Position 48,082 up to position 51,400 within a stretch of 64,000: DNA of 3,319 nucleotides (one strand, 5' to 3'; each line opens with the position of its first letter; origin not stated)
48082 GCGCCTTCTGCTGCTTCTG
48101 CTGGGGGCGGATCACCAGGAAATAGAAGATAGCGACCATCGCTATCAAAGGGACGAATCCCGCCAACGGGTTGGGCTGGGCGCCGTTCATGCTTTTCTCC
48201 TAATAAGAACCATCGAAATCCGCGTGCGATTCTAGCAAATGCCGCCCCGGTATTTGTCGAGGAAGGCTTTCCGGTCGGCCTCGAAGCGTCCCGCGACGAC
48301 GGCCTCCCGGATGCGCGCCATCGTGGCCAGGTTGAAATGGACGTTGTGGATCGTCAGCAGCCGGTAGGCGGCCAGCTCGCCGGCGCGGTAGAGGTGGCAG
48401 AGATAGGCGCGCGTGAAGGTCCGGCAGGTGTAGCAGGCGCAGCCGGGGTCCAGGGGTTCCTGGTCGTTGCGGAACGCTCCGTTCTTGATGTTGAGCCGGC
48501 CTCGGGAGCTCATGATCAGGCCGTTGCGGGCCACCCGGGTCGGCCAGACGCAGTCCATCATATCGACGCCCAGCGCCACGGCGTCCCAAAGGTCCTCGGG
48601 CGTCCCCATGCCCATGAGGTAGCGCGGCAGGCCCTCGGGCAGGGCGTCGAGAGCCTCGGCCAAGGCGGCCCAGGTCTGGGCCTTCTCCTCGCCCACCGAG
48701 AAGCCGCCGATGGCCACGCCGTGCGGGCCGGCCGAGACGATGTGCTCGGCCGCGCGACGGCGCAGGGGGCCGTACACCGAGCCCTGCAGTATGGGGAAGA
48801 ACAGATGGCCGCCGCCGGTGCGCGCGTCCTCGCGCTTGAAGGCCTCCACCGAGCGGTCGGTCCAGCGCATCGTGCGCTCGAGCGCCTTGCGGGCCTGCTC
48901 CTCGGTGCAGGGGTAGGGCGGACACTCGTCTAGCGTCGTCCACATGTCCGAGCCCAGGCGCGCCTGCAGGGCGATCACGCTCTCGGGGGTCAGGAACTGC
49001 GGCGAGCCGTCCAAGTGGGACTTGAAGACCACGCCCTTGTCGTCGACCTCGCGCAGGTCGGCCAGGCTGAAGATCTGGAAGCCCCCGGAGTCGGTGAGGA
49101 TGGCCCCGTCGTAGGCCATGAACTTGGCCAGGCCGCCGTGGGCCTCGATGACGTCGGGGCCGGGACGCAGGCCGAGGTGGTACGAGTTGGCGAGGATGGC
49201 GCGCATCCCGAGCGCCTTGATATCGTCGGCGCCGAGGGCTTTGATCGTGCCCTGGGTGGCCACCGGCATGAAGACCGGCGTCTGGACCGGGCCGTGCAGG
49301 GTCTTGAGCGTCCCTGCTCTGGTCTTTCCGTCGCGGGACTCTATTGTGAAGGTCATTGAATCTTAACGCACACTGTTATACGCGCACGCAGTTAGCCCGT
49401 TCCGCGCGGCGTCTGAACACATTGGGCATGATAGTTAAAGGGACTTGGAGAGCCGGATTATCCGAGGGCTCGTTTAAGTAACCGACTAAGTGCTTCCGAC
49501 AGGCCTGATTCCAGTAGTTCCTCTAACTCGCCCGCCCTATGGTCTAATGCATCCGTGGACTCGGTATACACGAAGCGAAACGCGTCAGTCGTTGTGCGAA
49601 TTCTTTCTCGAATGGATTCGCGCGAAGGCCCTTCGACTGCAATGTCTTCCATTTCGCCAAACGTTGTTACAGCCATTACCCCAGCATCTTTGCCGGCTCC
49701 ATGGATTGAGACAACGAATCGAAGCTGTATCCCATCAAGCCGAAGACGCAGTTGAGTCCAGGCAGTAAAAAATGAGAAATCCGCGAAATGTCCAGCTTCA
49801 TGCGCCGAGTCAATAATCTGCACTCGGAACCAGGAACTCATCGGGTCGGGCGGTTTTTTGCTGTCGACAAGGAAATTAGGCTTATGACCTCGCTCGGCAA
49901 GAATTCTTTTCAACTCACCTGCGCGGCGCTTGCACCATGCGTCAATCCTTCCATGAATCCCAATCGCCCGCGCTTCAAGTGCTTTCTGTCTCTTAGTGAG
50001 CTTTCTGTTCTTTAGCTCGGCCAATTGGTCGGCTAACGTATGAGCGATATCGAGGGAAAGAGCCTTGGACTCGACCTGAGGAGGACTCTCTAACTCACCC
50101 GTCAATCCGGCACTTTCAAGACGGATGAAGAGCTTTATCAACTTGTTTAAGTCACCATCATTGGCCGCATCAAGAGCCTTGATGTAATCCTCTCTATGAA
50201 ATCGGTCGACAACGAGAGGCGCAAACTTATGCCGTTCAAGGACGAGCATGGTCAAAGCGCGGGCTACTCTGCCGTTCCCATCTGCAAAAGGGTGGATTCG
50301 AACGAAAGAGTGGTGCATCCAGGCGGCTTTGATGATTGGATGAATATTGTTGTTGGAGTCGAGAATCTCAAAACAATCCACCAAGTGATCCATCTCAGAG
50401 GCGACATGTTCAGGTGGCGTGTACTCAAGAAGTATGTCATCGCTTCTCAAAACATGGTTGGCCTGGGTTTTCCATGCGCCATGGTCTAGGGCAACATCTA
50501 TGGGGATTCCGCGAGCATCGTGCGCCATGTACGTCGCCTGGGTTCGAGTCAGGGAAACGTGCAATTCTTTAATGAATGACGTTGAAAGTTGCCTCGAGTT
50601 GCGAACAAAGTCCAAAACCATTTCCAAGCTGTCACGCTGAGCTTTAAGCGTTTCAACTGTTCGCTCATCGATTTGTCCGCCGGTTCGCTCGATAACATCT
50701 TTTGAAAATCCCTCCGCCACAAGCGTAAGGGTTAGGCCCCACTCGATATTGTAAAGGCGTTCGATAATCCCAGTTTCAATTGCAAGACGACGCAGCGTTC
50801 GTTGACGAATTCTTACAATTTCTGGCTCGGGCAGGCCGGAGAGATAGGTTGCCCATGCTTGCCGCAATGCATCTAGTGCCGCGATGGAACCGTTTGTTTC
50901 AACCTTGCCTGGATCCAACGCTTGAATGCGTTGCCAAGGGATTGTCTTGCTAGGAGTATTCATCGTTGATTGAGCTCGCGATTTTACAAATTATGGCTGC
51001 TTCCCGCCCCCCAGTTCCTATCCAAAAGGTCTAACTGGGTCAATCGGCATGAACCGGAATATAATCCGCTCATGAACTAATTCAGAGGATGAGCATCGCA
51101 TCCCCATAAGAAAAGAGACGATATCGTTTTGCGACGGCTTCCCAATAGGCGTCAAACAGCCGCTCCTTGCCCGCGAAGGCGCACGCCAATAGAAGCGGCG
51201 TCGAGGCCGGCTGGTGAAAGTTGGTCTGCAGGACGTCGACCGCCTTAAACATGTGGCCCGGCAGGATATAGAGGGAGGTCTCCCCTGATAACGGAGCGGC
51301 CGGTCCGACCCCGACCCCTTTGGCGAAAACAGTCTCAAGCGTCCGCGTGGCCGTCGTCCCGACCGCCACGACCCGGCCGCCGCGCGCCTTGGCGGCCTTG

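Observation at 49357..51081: Low-GC island carrying a single Fic-family gene inserted between tgt and queA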

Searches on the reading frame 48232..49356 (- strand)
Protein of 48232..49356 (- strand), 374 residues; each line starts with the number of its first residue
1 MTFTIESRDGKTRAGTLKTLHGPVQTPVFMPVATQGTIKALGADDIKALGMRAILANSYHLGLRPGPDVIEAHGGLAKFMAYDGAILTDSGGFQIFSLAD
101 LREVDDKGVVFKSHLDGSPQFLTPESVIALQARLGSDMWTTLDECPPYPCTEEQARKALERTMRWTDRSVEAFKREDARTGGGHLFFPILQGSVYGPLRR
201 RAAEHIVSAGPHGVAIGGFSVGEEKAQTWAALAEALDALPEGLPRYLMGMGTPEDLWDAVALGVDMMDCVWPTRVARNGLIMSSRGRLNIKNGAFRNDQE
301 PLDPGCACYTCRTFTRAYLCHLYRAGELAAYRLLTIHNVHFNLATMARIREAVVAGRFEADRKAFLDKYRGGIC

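Call 4: search_protein_families(library=pfam, proteins=[window:48232-49356:-], max_evalue=0.01)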
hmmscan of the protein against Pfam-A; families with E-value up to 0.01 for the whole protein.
window:48232-49356:- (374 aa): 1 family
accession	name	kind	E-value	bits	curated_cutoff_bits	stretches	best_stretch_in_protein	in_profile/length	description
PF01702.25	TGT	-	9.4e-140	466.1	26.3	1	12-369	3-355/357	Queuine tRNA-ribosyltransferase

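Call 22: find_related_loci(query=window:48232-49356:-, collection=metagenome_contigs, flank=5000)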
Query window:48232-49356:- (374 aa) in metagenome_contigs; peptide patterns used: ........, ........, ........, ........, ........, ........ (x = any residue, [..] = any of these).
88 stretches matched a pattern; 19 encode a relative of the query (tblastn E <= 1e-3); 19 distinct loci.
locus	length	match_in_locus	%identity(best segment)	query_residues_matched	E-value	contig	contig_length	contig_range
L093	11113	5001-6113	64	1-370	8e-153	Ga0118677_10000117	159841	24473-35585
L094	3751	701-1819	61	3-374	2e-156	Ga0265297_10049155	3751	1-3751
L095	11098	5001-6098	62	1-368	4e-151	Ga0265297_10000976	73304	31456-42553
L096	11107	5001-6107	60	3-370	3e-149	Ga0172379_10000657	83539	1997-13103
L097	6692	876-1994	58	1-372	6e-149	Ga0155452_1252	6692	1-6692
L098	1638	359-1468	62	1-369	1e-159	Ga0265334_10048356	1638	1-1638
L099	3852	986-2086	58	1-366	3e-147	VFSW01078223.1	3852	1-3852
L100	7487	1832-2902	59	1-356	2e-133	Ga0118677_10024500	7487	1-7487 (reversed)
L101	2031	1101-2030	64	1-309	3e-135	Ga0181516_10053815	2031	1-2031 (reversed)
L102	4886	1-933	61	59-370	4e-115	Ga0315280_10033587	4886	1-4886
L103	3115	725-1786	51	13-372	5e-114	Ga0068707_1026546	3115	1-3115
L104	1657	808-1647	62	1-279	2e-118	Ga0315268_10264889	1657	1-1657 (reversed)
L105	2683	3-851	58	86-369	2e-106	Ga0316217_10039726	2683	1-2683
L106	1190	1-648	57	159-374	3e-91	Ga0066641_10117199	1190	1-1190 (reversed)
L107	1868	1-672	57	142-366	6e-82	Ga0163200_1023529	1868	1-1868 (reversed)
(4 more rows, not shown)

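Call 26: search_protein_families(library=pfam, proteins=[L093:1872-3854:-, L093:4152-4991:+, L093:6742-8907:+, L093:6312-7277:+, L096:6159-8036:-, L096:8164-9729:+, L097:2009-4207:+, L097:4343-5923:+, L101:39-1091:+, L102:1034-3199:+], max_evalue=0.001)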
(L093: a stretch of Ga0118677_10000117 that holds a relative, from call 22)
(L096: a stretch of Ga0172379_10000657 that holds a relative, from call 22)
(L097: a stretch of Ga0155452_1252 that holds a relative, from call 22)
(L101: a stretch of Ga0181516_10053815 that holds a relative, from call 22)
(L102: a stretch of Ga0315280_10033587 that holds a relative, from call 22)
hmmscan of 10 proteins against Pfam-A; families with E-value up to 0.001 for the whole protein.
L093:1872-3854:- (660 aa): 1 family
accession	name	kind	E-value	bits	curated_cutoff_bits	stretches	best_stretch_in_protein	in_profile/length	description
PF13231.12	PMT_2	-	2.9e-07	31.3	26.1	1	96-258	3-154/160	Dolichyl-phosphate-mannose-protein mannosyltransferase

L093:4152-4991:+ (279 aa): 2 families
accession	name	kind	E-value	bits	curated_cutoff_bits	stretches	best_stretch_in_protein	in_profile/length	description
PF12706.13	Lactamase_B_2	-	5.1e-16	59.3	27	1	40-239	4-200/200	Beta-lactamase superfamily domain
PF00753.33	Lactamase_B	-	1.2e-05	25.8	22.7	1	25-85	5-68/196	Metallo-beta-lactamase superfamily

L093:6742-8907:+ (721 aa): 1 family
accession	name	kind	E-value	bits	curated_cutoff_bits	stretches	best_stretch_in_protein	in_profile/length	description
PF03030.21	H_PPase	-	9.8e-264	877.3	29.7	1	23-716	2-645/645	Inorganic H+ pyrophosphatase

L093:6312-7277:+ (321 aa): 0 families

L096:6159-8036:- (625 aa): 0 families

L096:8164-9729:+ (521 aa): 1 family
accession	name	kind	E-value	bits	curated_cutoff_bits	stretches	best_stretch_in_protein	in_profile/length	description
PF02517.21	Rce1-like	-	2.9e-15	56.8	22.4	1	310-406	5-93/93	Type II CAAX prenyl endopeptidase Rce1-like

L097:2009-4207:+ (732 aa): 1 family
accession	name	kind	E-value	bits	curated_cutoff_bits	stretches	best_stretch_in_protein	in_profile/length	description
PF03030.21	H_PPase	-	7.8e-263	874.4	29.7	1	33-727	2-645/645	Inorganic H+ pyrophosphatase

L097:4343-5923:+ (526 aa): 1 family
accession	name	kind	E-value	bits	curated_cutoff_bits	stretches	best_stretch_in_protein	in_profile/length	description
PF02095.21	Extensin_1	-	4.2e-07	30.4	105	1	62-169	3-130/171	Extensin-like protein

L101:39-1091:+ (350 aa): 2 families
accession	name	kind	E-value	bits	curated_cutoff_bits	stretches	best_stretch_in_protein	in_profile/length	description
PF12706.13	Lactamase_B_2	-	1.3e-19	71.1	27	1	109-310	2-200/200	Beta-lactamase superfamily domain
PF00753.33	Lactamase_B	-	4.6e-07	30.4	22.7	1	96-153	5-65/196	Metallo-beta-lactamase superfamily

L102:1034-3199:+ (721 aa): 1 family
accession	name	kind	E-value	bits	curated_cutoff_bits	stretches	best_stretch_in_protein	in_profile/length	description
PF03030.21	H_PPase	-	2.4e-259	862.8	29.7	1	23-716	2-645/645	Inorganic H+ pyrophosphatase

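Call 28: find_homologous_proteins(query=window:48232-49356:-, max_evalue=1e-100)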
Query window:48232-49356:- (374 aa): 3938 proteins with E <= 1e-100 among 8000 candidates; the best 120 are listed.
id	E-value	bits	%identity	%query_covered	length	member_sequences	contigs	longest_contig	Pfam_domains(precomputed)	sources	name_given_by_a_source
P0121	9.0e-256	866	100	100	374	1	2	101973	PF01702.26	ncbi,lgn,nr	ncbi:MAG: tRNA guanosine(34) transglycosylase Tgt [Elusimicrobia bacterium]|nr:tRNA guanosine(34) tr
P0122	7.7e-225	764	88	99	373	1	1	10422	PF01702.26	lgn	-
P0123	6.2e-211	718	82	99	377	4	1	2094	PF01702.26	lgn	-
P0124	1.1e-190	651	75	98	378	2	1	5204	PF01702.26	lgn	-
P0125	1.3e-188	645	75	98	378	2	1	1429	PF01702.26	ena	-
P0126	8.2e-188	642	74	98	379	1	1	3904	PF01702.26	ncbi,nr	ncbi:tRNA guanosine(34) transglycosylase Tgt [bacterium]|nr:MAG: tRNA guanosine(34) transglycosylase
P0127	1.2e-186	638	74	98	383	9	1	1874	PF01702.26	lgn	-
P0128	1.2e-165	569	74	87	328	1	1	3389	PF01702.26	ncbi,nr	ncbi:MAG: tRNA guanosine(34) transglycosylase Tgt, partial [Elusimicrobia bacterium]|nr:tRNA guanosi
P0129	7.7e-163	560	66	98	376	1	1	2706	PF01702.26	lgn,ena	-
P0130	1.2e-159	549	65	99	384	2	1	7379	PF01702.26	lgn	-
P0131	9.6e-158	543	64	98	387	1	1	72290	PF01702.26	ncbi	ncbi:MAG: tRNA guanosine(34) transglycosylase Tgt [Elusimicrobiota bacterium]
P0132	1.2e-153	530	61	98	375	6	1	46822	PF01702.26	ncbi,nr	ncbi:MAG: tRNA guanosine(34) transglycosylase Tgt [Elusimicrobia bacterium CG1_02_63_36]|nr:MAG: tRN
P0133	2.4e-153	529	63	99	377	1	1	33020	PF01702.26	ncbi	ncbi:MAG: tRNA guanosine(34) transglycosylase Tgt [Elusimicrobiota bacterium]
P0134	4.7e-153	528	63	99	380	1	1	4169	PF01702.26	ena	-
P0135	7.1e-153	527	62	99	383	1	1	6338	PF01702.26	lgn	-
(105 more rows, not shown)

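Call 29: find_encoding_contigs(protein=P0122, flank=6000, max_places=2)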
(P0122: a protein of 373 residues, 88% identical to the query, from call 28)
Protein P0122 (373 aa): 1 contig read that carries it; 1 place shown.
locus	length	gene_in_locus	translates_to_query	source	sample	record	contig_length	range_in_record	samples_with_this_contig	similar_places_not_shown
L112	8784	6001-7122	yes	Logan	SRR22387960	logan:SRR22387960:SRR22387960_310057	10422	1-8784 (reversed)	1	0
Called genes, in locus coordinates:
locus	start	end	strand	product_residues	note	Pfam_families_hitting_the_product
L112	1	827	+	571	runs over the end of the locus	-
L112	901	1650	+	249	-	PF20772:TACO1_YebC_N, PF01709:Transcrip_reg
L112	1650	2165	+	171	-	PF02075:RuvC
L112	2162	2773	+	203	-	PF01330:RuvA_N, PF14520:HHH_5 (weak), PF07499:RuvA_C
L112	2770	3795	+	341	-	PF05496:RuvB_N, PF00004:AAA, PF07728:AAA_5 (faint), PF17864:AAA_lid_4, PF05491:WHD_RuvB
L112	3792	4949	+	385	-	PF08486:SpoIID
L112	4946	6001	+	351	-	PF02547:Queuosine_synth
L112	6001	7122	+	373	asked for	PF01702:TGT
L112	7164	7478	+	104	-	PF02699:YajC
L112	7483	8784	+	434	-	?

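Call 30: find_encoding_contigs(protein=P0124, flank=6000, max_places=2)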
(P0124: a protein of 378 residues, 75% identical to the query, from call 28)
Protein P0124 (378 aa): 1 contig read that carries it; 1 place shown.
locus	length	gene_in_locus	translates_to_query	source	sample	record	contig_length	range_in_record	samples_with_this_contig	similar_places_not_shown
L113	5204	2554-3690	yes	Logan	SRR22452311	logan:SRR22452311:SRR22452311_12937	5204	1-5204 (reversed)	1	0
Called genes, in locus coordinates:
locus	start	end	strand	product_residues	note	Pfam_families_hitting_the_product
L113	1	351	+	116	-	?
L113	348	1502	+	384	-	PF08486:SpoIID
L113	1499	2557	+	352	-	PF02547:Queuosine_synth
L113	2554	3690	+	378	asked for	PF01702:TGT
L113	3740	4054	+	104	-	PF02699:YajC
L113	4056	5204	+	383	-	?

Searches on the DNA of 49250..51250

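Call 75: search_rna_families(source=window, start=49250, end=51250, threshold=evalue, max_evalue=1)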
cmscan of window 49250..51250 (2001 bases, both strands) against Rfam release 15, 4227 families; matches with E-value up to 1: 0.
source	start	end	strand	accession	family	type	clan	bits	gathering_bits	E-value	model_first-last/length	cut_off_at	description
